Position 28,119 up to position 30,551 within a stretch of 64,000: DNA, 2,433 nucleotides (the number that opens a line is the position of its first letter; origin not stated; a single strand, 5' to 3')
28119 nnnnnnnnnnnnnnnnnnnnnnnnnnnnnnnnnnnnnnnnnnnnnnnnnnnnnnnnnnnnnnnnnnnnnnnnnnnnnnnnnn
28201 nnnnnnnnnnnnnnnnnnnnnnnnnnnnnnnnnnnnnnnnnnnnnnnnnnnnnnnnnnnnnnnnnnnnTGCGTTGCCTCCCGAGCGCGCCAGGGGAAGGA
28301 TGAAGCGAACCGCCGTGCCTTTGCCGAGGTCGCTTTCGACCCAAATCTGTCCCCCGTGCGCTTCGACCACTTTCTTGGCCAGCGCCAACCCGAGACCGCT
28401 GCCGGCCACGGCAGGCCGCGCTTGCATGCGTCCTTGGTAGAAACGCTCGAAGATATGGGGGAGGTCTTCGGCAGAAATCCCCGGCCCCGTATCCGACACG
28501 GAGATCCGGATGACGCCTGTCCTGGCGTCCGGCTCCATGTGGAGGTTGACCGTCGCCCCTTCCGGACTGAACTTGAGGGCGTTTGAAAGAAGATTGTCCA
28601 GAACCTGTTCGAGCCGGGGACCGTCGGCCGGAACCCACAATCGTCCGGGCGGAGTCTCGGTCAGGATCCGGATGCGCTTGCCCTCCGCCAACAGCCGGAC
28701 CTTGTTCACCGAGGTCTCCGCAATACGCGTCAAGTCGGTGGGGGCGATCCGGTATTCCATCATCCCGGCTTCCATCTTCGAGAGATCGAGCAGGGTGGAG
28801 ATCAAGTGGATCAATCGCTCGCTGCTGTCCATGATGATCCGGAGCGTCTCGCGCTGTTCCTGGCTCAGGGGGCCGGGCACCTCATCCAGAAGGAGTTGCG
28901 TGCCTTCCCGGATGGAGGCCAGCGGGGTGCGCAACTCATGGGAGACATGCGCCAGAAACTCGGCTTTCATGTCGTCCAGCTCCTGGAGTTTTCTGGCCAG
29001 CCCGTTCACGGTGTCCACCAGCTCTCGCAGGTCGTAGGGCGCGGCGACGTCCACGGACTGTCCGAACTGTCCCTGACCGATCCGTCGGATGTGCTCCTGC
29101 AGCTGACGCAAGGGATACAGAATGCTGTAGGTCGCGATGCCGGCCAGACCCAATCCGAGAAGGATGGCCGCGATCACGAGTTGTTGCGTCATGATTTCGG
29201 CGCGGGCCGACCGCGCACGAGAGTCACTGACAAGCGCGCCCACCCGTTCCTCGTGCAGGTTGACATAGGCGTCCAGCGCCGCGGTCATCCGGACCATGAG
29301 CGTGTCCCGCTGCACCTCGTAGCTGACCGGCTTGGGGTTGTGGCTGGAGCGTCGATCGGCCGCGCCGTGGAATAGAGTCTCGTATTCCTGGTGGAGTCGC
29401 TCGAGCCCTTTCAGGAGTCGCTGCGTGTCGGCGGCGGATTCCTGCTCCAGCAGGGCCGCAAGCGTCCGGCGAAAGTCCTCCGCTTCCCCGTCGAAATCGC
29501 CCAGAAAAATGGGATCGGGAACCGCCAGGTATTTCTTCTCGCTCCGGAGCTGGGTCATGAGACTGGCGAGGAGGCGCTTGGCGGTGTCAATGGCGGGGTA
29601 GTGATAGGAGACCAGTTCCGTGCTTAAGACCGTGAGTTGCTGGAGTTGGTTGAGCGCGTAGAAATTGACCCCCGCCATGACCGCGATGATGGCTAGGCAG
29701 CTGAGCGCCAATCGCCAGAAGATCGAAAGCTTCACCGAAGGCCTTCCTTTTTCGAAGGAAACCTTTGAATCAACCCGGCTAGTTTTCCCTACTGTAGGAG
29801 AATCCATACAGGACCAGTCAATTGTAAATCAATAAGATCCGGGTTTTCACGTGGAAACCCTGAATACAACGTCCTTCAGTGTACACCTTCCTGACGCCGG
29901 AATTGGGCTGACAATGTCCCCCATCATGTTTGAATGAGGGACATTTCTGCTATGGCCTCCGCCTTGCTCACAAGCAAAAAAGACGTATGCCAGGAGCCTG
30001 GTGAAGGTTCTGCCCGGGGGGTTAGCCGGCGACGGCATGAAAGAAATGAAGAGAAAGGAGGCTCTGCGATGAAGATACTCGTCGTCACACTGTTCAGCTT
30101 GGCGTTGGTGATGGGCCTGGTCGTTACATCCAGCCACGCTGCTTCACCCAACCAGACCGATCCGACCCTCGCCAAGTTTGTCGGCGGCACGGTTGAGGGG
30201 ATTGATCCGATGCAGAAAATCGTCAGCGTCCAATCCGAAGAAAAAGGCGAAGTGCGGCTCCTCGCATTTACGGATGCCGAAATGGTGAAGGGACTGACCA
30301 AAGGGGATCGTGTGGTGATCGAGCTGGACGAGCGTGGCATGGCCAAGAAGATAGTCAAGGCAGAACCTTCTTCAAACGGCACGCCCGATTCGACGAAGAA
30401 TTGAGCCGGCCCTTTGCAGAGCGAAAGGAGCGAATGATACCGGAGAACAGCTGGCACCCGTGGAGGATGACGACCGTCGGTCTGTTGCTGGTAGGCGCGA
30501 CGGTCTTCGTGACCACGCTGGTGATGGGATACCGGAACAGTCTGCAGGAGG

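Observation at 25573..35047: Sigma-54-wired envelope/c-di-GMP locus: kinase-lipoprotein-EBP operon divergent from a long operon of small membrane proteins, a PA2779/PA2778-like pair, PilZ, an HTH and an OMP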

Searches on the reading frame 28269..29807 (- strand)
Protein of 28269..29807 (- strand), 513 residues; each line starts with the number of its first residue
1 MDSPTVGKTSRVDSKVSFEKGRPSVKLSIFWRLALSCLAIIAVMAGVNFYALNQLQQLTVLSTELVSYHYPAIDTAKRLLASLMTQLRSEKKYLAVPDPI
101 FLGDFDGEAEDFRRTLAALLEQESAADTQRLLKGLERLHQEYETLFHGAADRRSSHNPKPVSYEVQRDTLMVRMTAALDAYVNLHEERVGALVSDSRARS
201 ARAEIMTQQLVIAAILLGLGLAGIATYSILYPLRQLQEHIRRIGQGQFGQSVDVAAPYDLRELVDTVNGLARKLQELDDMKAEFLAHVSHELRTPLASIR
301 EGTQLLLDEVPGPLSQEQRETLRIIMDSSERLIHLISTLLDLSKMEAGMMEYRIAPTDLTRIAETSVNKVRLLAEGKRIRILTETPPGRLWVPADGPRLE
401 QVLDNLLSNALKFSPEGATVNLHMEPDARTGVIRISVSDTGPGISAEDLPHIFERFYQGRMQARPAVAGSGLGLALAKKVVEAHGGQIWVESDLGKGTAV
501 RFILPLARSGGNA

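Call 10: search_protein_families(library=pfam, proteins=[window:28269-29807:-], max_evalue=0.01)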
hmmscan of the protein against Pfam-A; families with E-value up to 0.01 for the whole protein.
window:28269-29807:- (513 aa): 4 families
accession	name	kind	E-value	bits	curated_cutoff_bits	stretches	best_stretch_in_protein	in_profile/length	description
PF02518.31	HATPase_c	-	1.8e-31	109.3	26.4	1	395-507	2-110/111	Histidine kinase-, DNA gyrase B-, and HSP90-like ATPase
PF00512.31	HisKA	-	1.1e-20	73.9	26.9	1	280-348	1-66/66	His Kinase A (phospho-acceptor) domain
PF00672.30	HAMP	-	4.8e-08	33.7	25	1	227-276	4-53/53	HAMP domain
PF05227.19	CHASE3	-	0.0007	20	28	1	63-157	2-97/138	CHASE3 domain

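Call 33: search_protein_families(library=ncbifam, proteins=[window:28269-29807:-], max_evalue=0.01)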
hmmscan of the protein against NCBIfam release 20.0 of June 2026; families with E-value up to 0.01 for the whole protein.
window:28269-29807:- (513 aa): 87 families (the best 25 are shown)
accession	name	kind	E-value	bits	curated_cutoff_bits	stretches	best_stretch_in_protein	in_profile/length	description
NF033092.0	HK_WalK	equivalog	4.2e-65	220.5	725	2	276-506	367-594/594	cell wall metabolism sensor histidine kinase WalK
NF046044.1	PnpS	equivalog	4.7e-57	193.8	400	1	273-505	162-390/390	two-component system histidine kinase PnpS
TIGR02966.1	phoR_proteo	equivalog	1e-52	179.2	334.2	1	273-503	106-332/333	phosphate regulon sensor histidine kinase PhoR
NF047874.1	MASE3_PAS_HK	subfamily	1.3e-49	169.6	560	1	272-506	389-625/655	MASE3 domain-containing sensor histidine kinase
TIGR02956.1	TMAO_torS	equivalog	7.4e-49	166.7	676.5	1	279-509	462-685/967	TMAO reductase system sensor histidine kinase/response regulator TorS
TIGR01386.1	cztS_silS_copS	subfamily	1e-47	163.2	292.55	1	166-496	121-449/457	heavy metal sensor histidine kinase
NF012163.2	BaeS_SmeS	equivalog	4.2e-47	161.1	500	1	210-492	169-444/457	sensor histidine kinase efflux regulator BaeS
NF038297.2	hybrid_HK_HrmK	equivalog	5.3e-47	160.8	725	1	266-509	220-460/607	hybrid histidine kinase/response regulator HrmK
NF040691.1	MtrAB_MtrB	equivalog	3.6e-46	158.2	450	1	204-507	189-493/507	MtrAB system histidine kinase MtrB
NF041947.1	LuxQ_Vibrio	equivalog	4.4e-45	153.9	1200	1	275-507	466-697/843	quorum-sensing autoinducer 2 sensor kinase/phosphatase LuxQ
NF008312.0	PRK11100.1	equivalog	6.1e-45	153.9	356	1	200-506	179-474/477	two-component system sensor histidine kinase CreC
NF045911.1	TCSHisKinNblS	equivalog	1.8e-44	152.1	1000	2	276-504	383-618/621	two-component system sensor histidine kinase NblS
NF007837.0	PRK10549.1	equivalog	6.6e-44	150.4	603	1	183-508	133-460/466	envelope stress sensor histidine kinase BaeS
NF033093.1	HK_VicK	exception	7.5e-44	150.1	680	1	283-507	211-436/448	cell wall metabolism sensor histidine kinase VicK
NF008468.0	PRK11360.1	equivalog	1.4e-40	139.3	646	1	283-509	398-611/616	two-component system sensor histidine kinase AtoS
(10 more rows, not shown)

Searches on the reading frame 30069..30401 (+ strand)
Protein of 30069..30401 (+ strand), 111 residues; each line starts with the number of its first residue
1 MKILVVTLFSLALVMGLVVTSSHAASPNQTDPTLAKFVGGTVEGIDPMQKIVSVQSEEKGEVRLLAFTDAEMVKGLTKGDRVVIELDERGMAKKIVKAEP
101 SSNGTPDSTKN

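Call 8: search_protein_families(library=ncbifam, proteins=[window:30069-30401:+], max_evalue=0.01)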
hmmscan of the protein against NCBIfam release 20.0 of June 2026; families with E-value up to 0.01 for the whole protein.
window:30069-30401:+ (111 aa): 1 family
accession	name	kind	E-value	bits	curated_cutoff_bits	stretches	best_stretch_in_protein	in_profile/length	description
NF053514.2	JUQZ_fam_ocin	equivalog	0.0039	17.4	40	1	1-43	1-45/107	BLB8/JUQZ-1 family protein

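Call 9: search_protein_families(library=pfam, proteins=[window:30069-30401:+], max_evalue=0.01)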
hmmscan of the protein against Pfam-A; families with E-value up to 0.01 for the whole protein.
window:30069-30401:+ (111 aa): 1 family
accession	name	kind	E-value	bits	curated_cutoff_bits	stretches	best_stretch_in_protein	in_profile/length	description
PF11604.15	CusF_Ec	-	0.0016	18.7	27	1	40-100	6-72/72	Copper binding periplasmic protein CusF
